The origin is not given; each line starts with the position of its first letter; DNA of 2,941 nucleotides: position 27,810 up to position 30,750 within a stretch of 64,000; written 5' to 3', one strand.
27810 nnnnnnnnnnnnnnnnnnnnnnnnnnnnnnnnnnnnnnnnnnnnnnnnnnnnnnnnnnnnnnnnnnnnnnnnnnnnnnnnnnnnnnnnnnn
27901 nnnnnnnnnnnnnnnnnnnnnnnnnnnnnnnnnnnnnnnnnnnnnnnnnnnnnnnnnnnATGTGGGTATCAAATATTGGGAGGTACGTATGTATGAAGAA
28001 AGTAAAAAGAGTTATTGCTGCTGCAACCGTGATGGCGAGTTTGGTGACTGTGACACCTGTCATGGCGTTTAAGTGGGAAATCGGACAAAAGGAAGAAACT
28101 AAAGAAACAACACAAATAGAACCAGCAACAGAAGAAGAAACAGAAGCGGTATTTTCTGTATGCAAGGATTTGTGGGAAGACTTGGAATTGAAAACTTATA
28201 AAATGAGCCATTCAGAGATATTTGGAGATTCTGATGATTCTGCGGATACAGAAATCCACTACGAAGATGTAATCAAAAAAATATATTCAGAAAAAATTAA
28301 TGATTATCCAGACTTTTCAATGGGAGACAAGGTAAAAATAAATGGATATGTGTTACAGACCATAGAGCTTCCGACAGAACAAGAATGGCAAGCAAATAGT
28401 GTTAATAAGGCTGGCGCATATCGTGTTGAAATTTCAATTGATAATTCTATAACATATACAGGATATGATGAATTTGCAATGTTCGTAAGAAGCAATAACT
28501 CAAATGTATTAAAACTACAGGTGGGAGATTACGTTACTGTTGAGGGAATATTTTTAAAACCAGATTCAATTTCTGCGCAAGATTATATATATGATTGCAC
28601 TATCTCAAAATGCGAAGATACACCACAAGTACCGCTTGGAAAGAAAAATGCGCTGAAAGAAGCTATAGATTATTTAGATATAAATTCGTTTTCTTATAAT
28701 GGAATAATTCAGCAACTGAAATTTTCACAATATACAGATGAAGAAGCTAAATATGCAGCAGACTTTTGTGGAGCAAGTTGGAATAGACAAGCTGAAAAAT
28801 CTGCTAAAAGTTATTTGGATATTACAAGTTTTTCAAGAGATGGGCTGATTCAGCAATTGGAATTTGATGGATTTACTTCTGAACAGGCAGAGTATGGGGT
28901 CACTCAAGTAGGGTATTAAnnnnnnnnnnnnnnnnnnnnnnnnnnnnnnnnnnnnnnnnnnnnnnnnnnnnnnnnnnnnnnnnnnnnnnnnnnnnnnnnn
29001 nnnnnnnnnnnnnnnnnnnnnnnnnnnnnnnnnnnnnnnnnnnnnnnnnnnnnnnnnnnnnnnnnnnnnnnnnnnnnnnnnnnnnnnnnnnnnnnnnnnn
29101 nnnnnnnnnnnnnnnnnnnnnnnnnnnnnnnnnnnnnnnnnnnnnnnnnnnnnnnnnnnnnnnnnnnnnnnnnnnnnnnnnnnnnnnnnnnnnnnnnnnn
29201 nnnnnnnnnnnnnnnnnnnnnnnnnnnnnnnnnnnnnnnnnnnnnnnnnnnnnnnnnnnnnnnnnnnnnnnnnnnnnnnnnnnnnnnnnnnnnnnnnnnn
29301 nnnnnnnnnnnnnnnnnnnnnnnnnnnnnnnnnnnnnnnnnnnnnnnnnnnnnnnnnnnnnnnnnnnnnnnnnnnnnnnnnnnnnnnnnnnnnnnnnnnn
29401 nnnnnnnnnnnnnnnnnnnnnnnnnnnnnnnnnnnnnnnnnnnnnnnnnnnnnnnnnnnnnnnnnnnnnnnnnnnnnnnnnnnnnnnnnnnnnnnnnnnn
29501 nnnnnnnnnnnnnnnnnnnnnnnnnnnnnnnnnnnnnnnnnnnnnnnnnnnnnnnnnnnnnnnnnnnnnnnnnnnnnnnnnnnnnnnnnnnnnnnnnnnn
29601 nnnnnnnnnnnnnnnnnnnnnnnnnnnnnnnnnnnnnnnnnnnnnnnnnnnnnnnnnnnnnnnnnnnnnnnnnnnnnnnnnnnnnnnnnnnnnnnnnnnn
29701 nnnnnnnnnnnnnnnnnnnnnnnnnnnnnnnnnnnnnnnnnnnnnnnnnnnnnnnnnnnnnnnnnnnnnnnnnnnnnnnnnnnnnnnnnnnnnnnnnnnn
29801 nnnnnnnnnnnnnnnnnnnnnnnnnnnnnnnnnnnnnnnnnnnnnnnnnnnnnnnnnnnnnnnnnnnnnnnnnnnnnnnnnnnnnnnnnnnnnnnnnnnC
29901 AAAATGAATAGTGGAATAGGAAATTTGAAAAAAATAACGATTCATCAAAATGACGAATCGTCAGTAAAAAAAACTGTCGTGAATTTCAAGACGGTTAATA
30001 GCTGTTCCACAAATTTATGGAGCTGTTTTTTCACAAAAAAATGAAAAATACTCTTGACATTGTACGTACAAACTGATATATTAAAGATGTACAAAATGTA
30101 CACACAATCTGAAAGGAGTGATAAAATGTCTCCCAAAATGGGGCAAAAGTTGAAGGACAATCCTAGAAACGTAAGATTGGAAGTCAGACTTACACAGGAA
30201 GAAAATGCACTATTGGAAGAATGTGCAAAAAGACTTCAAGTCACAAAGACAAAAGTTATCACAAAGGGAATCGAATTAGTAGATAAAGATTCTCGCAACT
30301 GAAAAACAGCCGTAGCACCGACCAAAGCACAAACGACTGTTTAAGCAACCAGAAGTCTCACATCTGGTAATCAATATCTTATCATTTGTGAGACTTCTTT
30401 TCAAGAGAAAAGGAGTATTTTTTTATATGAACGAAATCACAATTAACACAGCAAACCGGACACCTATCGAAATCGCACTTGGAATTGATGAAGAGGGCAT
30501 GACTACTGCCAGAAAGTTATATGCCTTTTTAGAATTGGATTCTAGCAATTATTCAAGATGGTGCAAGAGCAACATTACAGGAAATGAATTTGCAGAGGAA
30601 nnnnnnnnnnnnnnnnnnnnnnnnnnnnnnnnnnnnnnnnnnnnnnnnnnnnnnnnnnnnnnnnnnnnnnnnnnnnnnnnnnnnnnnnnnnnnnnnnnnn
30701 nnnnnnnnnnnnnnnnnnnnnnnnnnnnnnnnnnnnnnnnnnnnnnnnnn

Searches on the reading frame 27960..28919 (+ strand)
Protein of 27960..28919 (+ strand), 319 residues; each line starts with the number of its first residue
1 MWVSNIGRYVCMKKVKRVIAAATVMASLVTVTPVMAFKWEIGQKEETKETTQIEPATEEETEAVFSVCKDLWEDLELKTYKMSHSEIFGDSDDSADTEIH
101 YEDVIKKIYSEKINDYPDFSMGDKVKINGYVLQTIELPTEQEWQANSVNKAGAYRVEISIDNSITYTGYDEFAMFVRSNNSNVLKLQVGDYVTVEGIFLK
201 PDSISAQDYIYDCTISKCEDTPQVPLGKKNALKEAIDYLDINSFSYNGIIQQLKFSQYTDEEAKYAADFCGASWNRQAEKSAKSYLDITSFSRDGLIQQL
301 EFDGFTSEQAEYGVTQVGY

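Call 16: search_protein_families(library=phrogs, proteins=[window:27960-28919:+], max_evalue=0.00001)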
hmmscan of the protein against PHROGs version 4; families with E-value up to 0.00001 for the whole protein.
window:27960-28919:+ (319 aa): 3 families
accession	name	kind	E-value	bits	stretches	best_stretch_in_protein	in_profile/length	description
phrog_4980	-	moron, auxiliary metabolic gene and host takeover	1.9e-27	97.4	1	108-317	63-179/181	superinfection exclusion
phrog_15667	-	moron, auxiliary metabolic gene and host takeover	6.1e-24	86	1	214-318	95-205/208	superinfection exclusion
phrog_13294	-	other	1.3e-14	55.3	1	199-315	176-292/294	lipoprotein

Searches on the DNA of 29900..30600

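Call 39: search_rna_families(source=window, start=29900, end=30600, threshold=evalue, max_evalue=10)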
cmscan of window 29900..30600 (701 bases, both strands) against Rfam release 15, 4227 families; matches with E-value up to 10: 5.
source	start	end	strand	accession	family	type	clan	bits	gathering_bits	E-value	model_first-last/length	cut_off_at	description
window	30346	30440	-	RF01820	RsaE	Gene; sRNA;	-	23.3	79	0.17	1-112/112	no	RNA Staph. aureus E (RoxS)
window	30074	30131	+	RF00342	snoZ40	Gene; snRNA; snoRNA; CD-box;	-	21.5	50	0.11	1-73/73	no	Small nucleolar RNA Z40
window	30326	30421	+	RF03530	bglG-cis-reg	Cis-reg;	-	20.9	80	0.34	1-137/137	no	cis-regulatory element of the bglG/LicT operon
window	30340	30427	-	RF03112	Staphylococcus-1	Gene; sRNA;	-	17.7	87.7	2.7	1-127/127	no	Staphylococcus-1 RNA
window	30337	30411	-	RF04186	mir-278_2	Gene; miRNA;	-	15.6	70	3.6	1-79/79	no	mir-278_2 microRNA precursor family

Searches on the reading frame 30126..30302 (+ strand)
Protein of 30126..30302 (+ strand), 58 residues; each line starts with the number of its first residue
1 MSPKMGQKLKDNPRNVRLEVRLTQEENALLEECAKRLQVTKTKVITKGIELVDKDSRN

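Call 13: search_protein_families(library=pfam, proteins=[window:30126-30302:+], max_evalue=0.01)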
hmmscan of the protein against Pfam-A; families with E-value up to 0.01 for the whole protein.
window:30126-30302:+ (58 aa): 2 families
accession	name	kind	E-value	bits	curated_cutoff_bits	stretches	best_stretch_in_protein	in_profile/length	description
PF21983.2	NikA-like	-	0.00074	20.1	27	1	13-41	2-30/72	Mobilization protein NikA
PF19514.5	MobC_2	-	0.0072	16.4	27.5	1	3-36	9-42/140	MobC-like protein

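Call 46: search_solved_structures(query=A2, max_evalue=10, show_alignments=2)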
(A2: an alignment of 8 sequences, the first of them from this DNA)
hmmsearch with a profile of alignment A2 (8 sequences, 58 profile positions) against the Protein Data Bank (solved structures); distinct sequences matched with E-value up to 10: 14.
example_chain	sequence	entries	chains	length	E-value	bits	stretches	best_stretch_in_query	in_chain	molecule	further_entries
5cwg_A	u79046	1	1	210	0.0042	20.3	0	21-54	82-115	Designed helical repeat protein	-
2mdv_A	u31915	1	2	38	0.022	18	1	20-46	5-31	Designed protein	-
5cwc_A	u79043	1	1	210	0.15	15.3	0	20-54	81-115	Designed helical repeat protein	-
1b01_A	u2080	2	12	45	0.23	14.7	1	16-47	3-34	TRANSCRIPTIONAL REPRESSOR COPG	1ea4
2cpg_A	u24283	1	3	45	0.24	14.6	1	16-47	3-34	TRANSCRIPTIONAL REPRESSOR COPG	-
3h87_C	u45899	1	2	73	0.5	13.6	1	24-46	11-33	Putative uncharacterized protein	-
7ak7_C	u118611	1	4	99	0.59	13.4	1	14-45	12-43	CopG family transcriptional regulator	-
7zg6_A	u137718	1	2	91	0.63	13.3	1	15-45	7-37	DUF1778 domain-containing protein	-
5ytp_A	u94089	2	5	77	0.66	13.3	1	17-57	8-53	TTHA0139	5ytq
9lew_A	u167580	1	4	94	0.83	12.9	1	14-45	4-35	DNA-damage-inducible protein J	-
1h88_C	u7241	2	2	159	0.84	12.9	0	19-45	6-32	MYB PROTO-ONCOGENE PROTEIN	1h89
9bov_C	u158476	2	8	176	1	12.6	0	28-44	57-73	NADH dehydrogenase (Ubiquinone), 24 kDa subunit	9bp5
5ihf_A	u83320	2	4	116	1.5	12.1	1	19-50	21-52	VirG-like protein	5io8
8gad_A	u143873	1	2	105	1.6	12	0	23-39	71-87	PD-L1 binder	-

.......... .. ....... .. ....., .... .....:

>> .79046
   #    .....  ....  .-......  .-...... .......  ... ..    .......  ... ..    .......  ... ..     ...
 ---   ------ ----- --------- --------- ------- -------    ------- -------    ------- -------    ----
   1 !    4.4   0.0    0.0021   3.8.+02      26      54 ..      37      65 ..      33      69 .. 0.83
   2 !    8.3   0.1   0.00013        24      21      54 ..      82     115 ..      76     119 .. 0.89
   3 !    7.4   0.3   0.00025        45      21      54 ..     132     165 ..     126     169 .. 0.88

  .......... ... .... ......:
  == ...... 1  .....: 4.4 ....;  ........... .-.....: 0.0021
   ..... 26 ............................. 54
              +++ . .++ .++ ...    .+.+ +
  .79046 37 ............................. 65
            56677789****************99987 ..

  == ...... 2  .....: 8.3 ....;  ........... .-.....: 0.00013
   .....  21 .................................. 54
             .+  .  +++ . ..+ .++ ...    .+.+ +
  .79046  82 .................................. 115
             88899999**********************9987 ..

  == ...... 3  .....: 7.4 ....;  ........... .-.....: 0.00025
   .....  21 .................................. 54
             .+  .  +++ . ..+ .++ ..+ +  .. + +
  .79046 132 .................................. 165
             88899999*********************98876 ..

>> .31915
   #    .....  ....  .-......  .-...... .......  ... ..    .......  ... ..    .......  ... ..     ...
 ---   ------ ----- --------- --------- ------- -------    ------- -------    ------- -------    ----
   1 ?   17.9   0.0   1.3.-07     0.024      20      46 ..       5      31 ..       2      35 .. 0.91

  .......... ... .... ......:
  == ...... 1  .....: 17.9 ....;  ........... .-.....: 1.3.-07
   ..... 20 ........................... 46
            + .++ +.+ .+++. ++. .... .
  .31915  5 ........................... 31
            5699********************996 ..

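Call 48: find_homologous_proteins(query=window:30126-30299:+, max_evalue=0.001)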
Query seq(58 aa) (58 aa): 27 proteins with E <= 0.001 among 27 candidates.
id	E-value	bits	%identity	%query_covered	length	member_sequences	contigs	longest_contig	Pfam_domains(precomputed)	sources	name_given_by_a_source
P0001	1.6e-27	111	98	100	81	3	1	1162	-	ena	-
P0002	8.2e-27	108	97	100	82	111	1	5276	-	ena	-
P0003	9.9e-27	108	95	100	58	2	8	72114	-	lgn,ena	-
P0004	2.8e-23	97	86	98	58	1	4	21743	-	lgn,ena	-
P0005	5.3e-20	87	77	97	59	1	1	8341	-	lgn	-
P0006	7.7e-20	87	78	95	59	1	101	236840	-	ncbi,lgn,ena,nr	ncbi:MAG: hypothetical protein HFH38_00865 [Lachnospiraceae bacterium]|nr:hypothetical protein [Lach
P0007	8.8e-20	87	78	95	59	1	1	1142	-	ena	-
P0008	1.1e-19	86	79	91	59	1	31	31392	-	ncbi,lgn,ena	-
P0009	1.6e-19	86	79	91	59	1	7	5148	-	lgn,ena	-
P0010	1.9e-19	86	76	95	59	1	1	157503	-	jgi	jgi:uncharacterized protein (DUF1778 family)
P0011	3.3e-19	85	76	95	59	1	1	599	-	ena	-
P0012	4.1e-19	84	77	91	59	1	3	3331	-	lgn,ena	-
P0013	6.7e-19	84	77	91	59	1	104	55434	-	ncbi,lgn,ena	-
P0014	1.7e-18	83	73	95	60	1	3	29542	-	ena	-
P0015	6.9e-18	81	74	97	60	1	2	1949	-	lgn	-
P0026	2.7e-14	69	70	90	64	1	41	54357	-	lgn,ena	-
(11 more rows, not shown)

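Call 51: find_encoding_contigs(protein=P0006, flank=3000, max_places=4)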
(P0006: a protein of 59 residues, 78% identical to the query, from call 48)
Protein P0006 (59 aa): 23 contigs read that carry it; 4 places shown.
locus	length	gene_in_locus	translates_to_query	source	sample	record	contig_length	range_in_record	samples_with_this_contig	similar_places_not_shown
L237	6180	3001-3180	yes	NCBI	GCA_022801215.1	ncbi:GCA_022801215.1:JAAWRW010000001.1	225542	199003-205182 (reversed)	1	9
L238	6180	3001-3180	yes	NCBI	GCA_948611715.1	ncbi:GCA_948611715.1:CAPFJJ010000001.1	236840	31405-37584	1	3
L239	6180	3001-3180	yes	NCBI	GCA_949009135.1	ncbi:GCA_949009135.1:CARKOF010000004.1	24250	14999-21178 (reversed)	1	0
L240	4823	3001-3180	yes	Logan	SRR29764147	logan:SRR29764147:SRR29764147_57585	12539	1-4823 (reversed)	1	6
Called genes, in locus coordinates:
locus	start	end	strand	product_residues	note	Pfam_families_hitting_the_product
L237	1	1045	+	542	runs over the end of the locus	PF04860:Phage_portal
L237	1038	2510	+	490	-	PF04233:Phage_Mu_F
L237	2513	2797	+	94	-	-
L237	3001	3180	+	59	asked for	-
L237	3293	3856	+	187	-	-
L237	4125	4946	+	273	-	PF10543:ORF6N, PF03374:ANT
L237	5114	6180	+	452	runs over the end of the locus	PF14550:Peptidase_S78_2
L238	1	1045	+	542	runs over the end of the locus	PF04860:Phage_portal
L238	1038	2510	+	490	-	PF04233:Phage_Mu_F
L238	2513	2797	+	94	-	-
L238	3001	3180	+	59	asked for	-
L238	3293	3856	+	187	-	-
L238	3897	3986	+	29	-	-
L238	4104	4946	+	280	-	PF10543:ORF6N, PF03374:ANT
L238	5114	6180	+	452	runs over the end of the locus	PF14550:Peptidase_S78_2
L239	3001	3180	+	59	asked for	-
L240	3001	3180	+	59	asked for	-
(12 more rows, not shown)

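Call 52: find_encoding_contigs(protein=P0026, flank=3000, max_places=4)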
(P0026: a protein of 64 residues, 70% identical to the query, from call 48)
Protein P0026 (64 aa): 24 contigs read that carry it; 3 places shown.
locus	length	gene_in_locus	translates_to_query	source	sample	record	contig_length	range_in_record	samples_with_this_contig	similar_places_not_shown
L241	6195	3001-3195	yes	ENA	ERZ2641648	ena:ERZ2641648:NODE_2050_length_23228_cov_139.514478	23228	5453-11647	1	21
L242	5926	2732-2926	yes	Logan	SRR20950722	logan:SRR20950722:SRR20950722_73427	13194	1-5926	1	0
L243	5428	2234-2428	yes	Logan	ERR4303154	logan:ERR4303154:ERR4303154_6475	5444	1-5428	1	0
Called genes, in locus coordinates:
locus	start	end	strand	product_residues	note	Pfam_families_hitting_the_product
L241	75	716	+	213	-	PF06810:Phage_scaffold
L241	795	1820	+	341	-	-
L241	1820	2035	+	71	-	-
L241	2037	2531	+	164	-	-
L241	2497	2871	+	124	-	-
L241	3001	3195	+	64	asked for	-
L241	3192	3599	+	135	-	-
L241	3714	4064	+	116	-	-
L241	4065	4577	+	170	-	PF08346:AntA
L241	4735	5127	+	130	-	-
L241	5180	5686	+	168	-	-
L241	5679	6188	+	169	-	-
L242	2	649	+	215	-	?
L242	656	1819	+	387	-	PF18316:S-l_SbsC_C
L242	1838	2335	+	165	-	-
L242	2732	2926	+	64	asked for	-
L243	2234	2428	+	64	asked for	-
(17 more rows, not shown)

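Call 56: predict_structure(alignment_id=A3)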
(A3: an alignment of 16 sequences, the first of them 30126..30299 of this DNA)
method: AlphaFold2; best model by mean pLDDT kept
length: 58 residues; sequences in the alignment: 16
mean_pLDDT: 80.4   pTM: 0.54
mean pLDDT of the five models: 80.4, 76.5, 76.3, 72.7, 69.7
residues with pLDDT >= 90: 31; 70-90: 8; 50-70: 18; < 50: 1
segments of 3 or more residues with pLDDT < 50: none
pLDDT, mean of each block of 10 residues (from residue 1): 56 61 93 96 91 85
secondary structure, 60 per line:
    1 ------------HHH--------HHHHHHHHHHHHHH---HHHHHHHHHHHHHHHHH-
elements in order: H24-37 H41-57

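Call 58: fold_search(model_id=the predicted structure, library=pdb)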
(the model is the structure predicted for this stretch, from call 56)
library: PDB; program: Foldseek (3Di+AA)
matches with E <= 10: 82; with E <= 0.001: 0
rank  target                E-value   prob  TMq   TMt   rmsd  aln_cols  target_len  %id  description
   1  6kyt_Q                5.2e-01  0.96  0.58  0.48   1.4        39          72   23  The structure of the M. tb toxin MazEF-mt1 complex (released 2020-08-05)
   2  2cpg_B                5.6e-01  0.97  0.62  0.78   1.8        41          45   24  TRANSCRIPTIONAL REPRESSOR COPG (released 1999-11-19)
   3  7zg6_A                6.0e-01  0.77  0.51  0.55   2.8        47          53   26  TacA1 antitoxin (released 2023-10-11)
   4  1b01_A                6.4e-01  0.95  0.62  0.80   1.8        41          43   24  TRANSCRIPTIONAL REPRESSOR COPG/DNA COMPLEX (released 1999-11-19)
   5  2k9i_MODEL_1_A        6.4e-01  0.89  0.63  0.67   3.5        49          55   24  NMR structure of plasmid copy control protein ORF56 from sulfolobus islandicus (released 2009-10-20)
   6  1ea4_E                7.9e-01  0.94  0.62  0.80   1.8        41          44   24  TRANSCRIPTIONAL REPRESSOR COPG/22bp dsDNA COMPLEX (released 2001-07-05)
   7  1ea4_F                8.5e-01  0.94  0.64  0.80   1.8        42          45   24  TRANSCRIPTIONAL REPRESSOR COPG/22bp dsDNA COMPLEX (released 2001-07-05)
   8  7zg6_B                8.5e-01  0.66  0.51  0.57   2.9        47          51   26  TacA1 antitoxin (released 2023-10-11)
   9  5zgn_A                9.8e-01  0.51  0.47  0.41   4.1        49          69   22  The crystal structure of KacTA-DNA complex (released 2019-04-03)
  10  6gto                  1.1e+00  0.51  0.43  0.41   4.0        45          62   18  Structure of the AtaR antitoxin (released 2019-03-06)
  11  1p94_MODEL_1_A        1.2e+00  0.87  0.66  0.51   1.8        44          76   16  NMR Structure of ParG symmetric dimer (released 2004-01-13)
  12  1ea4_B                1.2e+00  0.85  0.59  0.80   1.8        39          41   23  TRANSCRIPTIONAL REPRESSOR COPG/22bp dsDNA COMPLEX (released 2001-07-05)
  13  6kyt_C                1.4e+00  0.77  0.56  0.46   1.5        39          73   23  The structure of the M. tb toxin MazEF-mt1 complex (released 2020-08-05)
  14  5x3t_A                1.7e+00  0.85  0.60  0.50   0.9        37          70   24  VapBC from Mycobacterium tuberculosis (released 2017-06-07)
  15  6ajm_E                1.7e+00  0.44  0.50  0.45   3.8        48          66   19  Crystal structure of apo AtaTR (released 2019-01-02)
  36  1b28_MODEL_1_A        3.8e+00  0.35  0.53  0.58   3.7        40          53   15  ARC REPRESSOR MYL MUTANT FROM SALMONELLA BACTERIOPHAGE P22 (released 1999-11-03)
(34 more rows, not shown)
